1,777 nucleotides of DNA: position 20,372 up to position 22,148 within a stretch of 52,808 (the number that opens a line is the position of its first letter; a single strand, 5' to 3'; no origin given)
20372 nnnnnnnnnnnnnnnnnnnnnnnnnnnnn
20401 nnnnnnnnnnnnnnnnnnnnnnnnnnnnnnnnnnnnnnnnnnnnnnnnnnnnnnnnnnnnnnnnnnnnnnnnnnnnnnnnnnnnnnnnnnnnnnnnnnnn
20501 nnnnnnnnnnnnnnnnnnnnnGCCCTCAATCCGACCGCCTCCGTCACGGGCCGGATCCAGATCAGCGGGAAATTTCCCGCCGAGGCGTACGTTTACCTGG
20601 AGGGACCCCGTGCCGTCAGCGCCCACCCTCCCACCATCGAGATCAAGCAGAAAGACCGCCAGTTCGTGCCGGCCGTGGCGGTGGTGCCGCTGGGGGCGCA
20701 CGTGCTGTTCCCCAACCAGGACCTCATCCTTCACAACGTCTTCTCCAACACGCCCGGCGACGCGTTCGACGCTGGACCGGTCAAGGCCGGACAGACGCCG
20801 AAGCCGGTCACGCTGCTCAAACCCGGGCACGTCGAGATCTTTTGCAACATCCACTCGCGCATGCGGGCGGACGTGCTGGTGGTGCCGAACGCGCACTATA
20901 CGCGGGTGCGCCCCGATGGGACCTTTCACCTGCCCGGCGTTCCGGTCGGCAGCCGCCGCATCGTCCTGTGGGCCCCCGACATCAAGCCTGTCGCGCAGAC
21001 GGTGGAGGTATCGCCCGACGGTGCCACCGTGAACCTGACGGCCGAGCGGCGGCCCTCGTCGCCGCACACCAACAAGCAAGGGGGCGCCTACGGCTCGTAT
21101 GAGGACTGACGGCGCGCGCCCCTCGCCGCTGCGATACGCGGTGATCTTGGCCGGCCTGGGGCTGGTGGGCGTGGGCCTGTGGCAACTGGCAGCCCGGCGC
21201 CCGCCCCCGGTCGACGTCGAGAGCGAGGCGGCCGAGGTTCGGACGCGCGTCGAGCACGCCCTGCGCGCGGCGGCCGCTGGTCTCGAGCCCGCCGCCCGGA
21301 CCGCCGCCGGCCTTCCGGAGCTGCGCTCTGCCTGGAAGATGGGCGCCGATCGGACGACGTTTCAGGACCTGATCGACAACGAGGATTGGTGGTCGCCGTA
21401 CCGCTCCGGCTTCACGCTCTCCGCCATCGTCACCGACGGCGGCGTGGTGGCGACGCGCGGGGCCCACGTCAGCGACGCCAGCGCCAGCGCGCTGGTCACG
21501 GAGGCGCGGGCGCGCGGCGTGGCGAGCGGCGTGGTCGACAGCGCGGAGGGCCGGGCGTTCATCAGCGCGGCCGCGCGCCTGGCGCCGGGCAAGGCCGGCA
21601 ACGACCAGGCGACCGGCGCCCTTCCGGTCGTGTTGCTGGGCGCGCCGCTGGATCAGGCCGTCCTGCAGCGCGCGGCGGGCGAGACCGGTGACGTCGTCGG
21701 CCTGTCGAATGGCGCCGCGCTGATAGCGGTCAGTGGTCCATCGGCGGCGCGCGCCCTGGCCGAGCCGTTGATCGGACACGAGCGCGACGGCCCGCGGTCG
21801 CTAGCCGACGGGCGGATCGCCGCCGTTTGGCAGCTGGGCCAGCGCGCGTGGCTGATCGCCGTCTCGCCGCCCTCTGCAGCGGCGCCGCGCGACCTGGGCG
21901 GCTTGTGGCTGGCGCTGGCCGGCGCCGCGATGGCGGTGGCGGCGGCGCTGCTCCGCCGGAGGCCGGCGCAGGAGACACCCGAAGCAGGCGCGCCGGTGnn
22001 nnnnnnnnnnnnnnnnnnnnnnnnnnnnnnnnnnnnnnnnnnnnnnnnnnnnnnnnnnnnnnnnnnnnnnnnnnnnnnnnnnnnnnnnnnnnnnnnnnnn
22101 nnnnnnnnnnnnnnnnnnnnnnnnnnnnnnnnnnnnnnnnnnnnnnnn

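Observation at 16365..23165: Periplasmic di-haem peroxidase, amicyanin-like cupredoxin and OM barrel translationally coupled to a receptor Ser/Thr kinase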

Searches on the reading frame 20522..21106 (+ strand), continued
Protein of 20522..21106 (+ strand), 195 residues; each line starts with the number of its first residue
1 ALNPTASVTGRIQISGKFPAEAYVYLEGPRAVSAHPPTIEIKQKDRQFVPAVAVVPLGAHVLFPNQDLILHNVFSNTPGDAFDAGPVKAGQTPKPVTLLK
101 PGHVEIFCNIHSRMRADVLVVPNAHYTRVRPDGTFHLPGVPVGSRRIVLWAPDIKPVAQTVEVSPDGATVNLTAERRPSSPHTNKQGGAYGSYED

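Call 88: get_annotated_region(hit=H2, flank=4000)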
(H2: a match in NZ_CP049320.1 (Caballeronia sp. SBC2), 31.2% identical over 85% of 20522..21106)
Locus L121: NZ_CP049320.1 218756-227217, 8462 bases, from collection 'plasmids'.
description: Caballeronia sp. SBC2 plasmid pSBC2-4, complete sequence
organism: Caballeronia sp. SBC2 (NCBI taxid 2705547)
taxonomy: Bacteria; Pseudomonadota; Betaproteobacteria; Burkholderiales; Burkholderiaceae; Caballeronia; Caballeronia sp. SBC2
host: -; source: whole organism,soil; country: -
typing (MOB-suite, as given by PLSDB): mobilizable; relaxase MOBP
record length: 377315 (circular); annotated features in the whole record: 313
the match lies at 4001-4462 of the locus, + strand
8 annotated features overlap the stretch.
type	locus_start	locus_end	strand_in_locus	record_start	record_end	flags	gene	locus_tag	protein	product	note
CDS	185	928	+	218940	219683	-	-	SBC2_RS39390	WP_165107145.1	HAD family phosphatase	-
CDS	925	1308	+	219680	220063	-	-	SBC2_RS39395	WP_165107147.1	hypothetical protein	-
CDS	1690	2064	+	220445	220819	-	-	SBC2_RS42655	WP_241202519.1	aldehyde dehydrogenase family protein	-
CDS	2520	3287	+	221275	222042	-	-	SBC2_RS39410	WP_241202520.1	DUF3034 family protein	-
CDS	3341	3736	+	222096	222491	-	-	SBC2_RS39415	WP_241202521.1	group 1 truncated hemoglobin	-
CDS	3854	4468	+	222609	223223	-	-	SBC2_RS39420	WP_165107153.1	methylamine utilization protein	-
CDS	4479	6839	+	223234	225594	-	-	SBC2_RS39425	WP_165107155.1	EAL domain-containing protein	-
CDS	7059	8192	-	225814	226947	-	-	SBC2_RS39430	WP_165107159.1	amidohydrolase family protein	-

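Call 89: get_annotated_region(hit=H12, flank=4000)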
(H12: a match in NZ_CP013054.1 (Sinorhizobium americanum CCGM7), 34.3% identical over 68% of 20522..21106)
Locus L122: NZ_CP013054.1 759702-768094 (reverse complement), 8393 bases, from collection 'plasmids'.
description: Sinorhizobium americanum CCGM7 plasmid C, complete sequence
organism: Sinorhizobium americanum CCGM7 (NCBI taxid 1408224)
taxonomy: Bacteria; Pseudomonadota; Alphaproteobacteria; Hyphomicrobiales; Rhizobiaceae; Sinorhizobium; Sinorhizobium americanum; Sinorhizobium americanum CCGM7
host: -; source: Phaseolus vulgaris,root nodules; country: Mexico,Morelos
typing (MOB-suite, as given by PLSDB): non-mobilizable; mating-pair formation MPF_T
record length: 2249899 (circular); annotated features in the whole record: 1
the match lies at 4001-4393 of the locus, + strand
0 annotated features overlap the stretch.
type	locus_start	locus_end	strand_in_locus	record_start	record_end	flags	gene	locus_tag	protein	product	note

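Call 90: get_annotated_region(hit=H13, flank=4000)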
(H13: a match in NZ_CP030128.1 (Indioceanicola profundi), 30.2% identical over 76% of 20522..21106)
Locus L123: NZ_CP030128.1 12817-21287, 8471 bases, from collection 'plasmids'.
description: Indioceanicola profundi strain SCSIO 08040 plasmid unnamed2, complete sequence
organism: Indioceanicola profundi (NCBI taxid 2220096)
taxonomy: Bacteria; Pseudomonadota; Alphaproteobacteria; Rhodospirillales; Azospirillaceae; Indioceanicola; Indioceanicola profundi
host: -; source: sediment; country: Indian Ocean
typing (MOB-suite, as given by PLSDB): non-mobilizable
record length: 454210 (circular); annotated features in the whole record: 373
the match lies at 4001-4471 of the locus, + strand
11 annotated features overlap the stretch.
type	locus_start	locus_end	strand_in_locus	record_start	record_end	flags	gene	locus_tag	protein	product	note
CDS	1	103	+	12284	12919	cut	mauD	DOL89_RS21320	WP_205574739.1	methylamine dehydrogenase accessory protein MauD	-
CDS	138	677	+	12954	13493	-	mauA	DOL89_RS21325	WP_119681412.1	methylamine dehydrogenase (amicyanin) small subunit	-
CDS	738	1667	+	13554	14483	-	mauJ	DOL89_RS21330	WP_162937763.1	methylamine utilization protein MauJ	-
CDS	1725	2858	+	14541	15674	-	-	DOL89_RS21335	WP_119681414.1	AraC family transcriptional regulator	-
CDS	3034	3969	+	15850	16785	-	-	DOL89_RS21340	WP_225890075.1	cytochrome c peroxidase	-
CDS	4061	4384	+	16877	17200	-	-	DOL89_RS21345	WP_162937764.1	hypothetical protein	-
CDS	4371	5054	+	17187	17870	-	napG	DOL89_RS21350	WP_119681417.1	ferredoxin-type protein NapG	-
CDS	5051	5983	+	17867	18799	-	napH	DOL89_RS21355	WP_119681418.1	quinol dehydrogenase ferredoxin subunit NapH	-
CDS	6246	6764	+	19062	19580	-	-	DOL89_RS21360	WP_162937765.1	hypothetical protein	-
CDS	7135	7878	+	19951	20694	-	-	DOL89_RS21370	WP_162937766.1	DUF2306 domain-containing protein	-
CDS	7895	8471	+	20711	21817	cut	-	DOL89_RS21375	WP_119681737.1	histidine kinase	GO:0000160 - phosphorelay signal transduction system [Evidence IEA]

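Call 91: get_annotated_region(hit=H15, flank=4000)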
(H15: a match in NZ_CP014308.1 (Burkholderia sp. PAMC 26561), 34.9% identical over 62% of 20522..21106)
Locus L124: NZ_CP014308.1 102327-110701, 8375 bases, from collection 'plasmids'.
description: Burkholderia sp. PAMC 26561 plasmid unnamed1, complete sequence
organism: Burkholderia sp. PAMC 26561 (NCBI taxid 1795043)
taxonomy: Bacteria; Pseudomonadota; Betaproteobacteria; Burkholderiales; Burkholderiaceae; Burkholderia; Burkholderia sp. PAMC 26561
host: -; source: single cell,lichen; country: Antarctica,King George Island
typing (MOB-suite, as given by PLSDB): non-mobilizable
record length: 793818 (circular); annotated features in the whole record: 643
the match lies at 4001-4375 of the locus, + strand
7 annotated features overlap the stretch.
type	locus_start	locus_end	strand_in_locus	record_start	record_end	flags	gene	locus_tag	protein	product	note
CDS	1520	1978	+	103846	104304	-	-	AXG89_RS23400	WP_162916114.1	GGDEF domain-containing protein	-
CDS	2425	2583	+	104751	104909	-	-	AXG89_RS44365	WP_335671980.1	hypothetical protein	-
CDS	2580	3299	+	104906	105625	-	-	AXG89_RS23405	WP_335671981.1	DUF3034 family protein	-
CDS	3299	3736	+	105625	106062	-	-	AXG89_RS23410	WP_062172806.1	group 1 truncated hemoglobin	-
CDS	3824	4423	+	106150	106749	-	-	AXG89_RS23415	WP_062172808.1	methylamine utilization protein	-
CDS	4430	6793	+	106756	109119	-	-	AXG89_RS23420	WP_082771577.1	EAL domain-containing protein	-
CDS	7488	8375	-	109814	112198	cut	-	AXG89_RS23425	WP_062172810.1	PAS domain-containing protein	-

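Call 103: search_protein_representatives(protein=window:20522-21106:+)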
Query: 195 residues. Proteins with E-value up to 0.001 (for the whole library): 6934; up to 1e-10: 2610; up to 1e-30: 84. The best 150 are listed.
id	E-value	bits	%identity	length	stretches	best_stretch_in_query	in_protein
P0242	5.8e-79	280.5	64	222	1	5-194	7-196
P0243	2.0e-71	255.9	61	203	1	7-194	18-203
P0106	2.7e-68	245.7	58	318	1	5-194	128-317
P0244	1.0e-64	234.0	54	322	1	6-195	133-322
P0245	1.7e-57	210.4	53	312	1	6-194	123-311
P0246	4.2e-57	209.2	40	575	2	20-190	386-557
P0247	3.8e-56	206.0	50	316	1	5-194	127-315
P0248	2.4e-54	200.1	51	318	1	5-195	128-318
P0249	7.0e-51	188.9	43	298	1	4-195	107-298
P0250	4.3e-50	186.3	59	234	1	5-141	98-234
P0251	4.8e-49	182.9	46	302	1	3-194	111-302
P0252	8.3e-49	182.1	59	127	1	69-195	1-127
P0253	1.7e-48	181.1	49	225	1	5-195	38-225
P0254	3.0e-48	180.3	45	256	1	5-194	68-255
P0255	4.7e-48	179.6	47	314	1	5-194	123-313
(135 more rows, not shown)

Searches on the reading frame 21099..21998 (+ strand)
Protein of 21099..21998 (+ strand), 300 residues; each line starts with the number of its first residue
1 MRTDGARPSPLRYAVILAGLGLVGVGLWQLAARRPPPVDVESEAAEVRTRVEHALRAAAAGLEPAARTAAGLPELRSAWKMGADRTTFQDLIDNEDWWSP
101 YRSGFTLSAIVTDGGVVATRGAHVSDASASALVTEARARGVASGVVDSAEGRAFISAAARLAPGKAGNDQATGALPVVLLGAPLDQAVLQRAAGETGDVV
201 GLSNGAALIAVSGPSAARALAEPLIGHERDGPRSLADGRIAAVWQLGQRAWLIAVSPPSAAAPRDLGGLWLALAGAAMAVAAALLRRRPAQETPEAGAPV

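Call 31: predict_structure(alignment_id=A3)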
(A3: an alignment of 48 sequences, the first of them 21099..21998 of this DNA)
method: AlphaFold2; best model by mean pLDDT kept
length: 300 residues; sequences in the alignment: 48
mean_pLDDT: 91.7   pTM: 0.81
mean pLDDT of the five models: 91.7, 90.7, 90.7, 89.9, 89.7
residues with pLDDT >= 90: 239; 70-90: 36; 50-70: 23; < 50: 2
segments of 3 or more residues with pLDDT < 50: none
pLDDT, mean of each block of 10 residues (from residue 1): 66 91 95 92 98 98 98 96 97 98 97 95 87 96 95 96 77 86 98 98 97 96 97 96 95 97 90 93 77 61
secondary structure, 60 per line:
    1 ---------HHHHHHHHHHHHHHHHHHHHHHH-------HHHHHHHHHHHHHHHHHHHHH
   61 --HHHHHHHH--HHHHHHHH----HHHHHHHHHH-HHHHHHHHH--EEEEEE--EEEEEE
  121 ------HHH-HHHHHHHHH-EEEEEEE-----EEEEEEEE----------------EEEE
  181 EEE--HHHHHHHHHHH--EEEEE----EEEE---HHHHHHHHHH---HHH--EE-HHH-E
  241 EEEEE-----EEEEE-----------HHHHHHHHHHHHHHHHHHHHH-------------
elements in order: H10-32 H40-60 H63-70 H73-80 H85-94 H96-104 E107-112 E115-120 H131-139 E141-147 E153-160 E177-183 H186-196 E199-203 E208-211 H215-224 E240-245 E251-255 H267-287

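Call 33: fold_search(model_id=the predicted structure, library=pdb)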
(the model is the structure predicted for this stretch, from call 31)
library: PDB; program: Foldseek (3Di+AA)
matches with E <= 10: 756; with E <= 0.001: 8
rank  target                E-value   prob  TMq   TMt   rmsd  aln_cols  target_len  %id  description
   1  2hj9_C                1.1e-05  1.00  0.38  0.50   7.5       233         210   14  Crystal structure of the Autoinducer-2-bound form of Vibrio harveyi LuxP complexed with the periplasmic domain of LuxQ (released 2006-09-26)
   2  3c30                  1.8e-05  1.00  0.35  0.44   7.8       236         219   13  Crystal structure of the Vibrio Cholerae LuxQ periplasmic domain (SeMet) (released 2009-02-03)
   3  3c38                  2.7e-05  1.00  0.37  0.46   7.4       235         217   13  Crystal structure of the periplasmic domain of Vibrio Cholerae LuxQ (released 2009-01-27)
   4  7k5n                  4.9e-05  1.00  0.27  0.32  12.6       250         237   14  Ligand binding domain (tandem PAS/dCache) of Aeromonas caviae diguanylate cyclase with proline bound (released 2021-08-18)
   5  8wct_A                6.6e-05  1.00  0.39  0.52   7.8       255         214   16  The crystal structure of the CHASE4 domain of iron-sensetive membrane protein (IsmP,Uniprot ID:Q9I243) (released 2024-02-14)
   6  2hj9_D                1.0e-04  1.00  0.36  0.48   8.1       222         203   14  Crystal structure of the Autoinducer-2-bound form of Vibrio harveyi LuxP complexed with the periplasmic domain of LuxQ (released 2006-09-26)
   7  8z84                  1.1e-04  1.00  0.37  0.49   7.9       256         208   17  The dimerization structure of CHASE4 domain of PA2072(beta form). (released 2025-04-23)
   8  8z6n                  2.5e-04  1.00  0.37  0.51   7.4       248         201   16  The dimerization structure of CHASE4 domain of PA2072 (alpha form) (released 2025-04-23)
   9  8z5k_MODEL_1_A        7.8e-03  0.99  0.34  0.46   7.4       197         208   15  Solution structure of PA2072 CHASE4 monomer. (released 2025-04-23)
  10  6k62_B                1.5e-02  0.82  0.31  0.34   8.3       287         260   13  Crystal structure of Xanthomonas PcrK (released 2019-09-25)
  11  8jbe_B                1.5e-02  0.44  0.20  0.16  16.0       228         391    9  CryoEM Structure of metazoan Mon1-Ccz1-RMC1 complex (released 2024-05-08)
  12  8xs7_B                1.5e-02  0.23  0.19  0.18  32.3       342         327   13  Crystal structure of the DNA-bound AHR-ARNT heterodimer in complex with FICZ (released 2025-01-15)
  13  6jwp_G                1.7e-02  0.99  0.22  0.32  19.5       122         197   11  crystal structure of EGOC (released 2019-12-11)
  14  8afk_B                1.8e-02  0.30  0.16  0.18  22.9       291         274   15  Structure of iRFP variant C15S/N136R/V256C in complex with phycocyanobilin (released 2023-08-16)
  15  8xs9_B                1.8e-02  0.28  0.21  0.19  32.3       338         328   12  Crystal structure of the DNA-bound AHR-ARNT heterodimer in complex with beta-Naphthoflavone (released 2025-01-15)
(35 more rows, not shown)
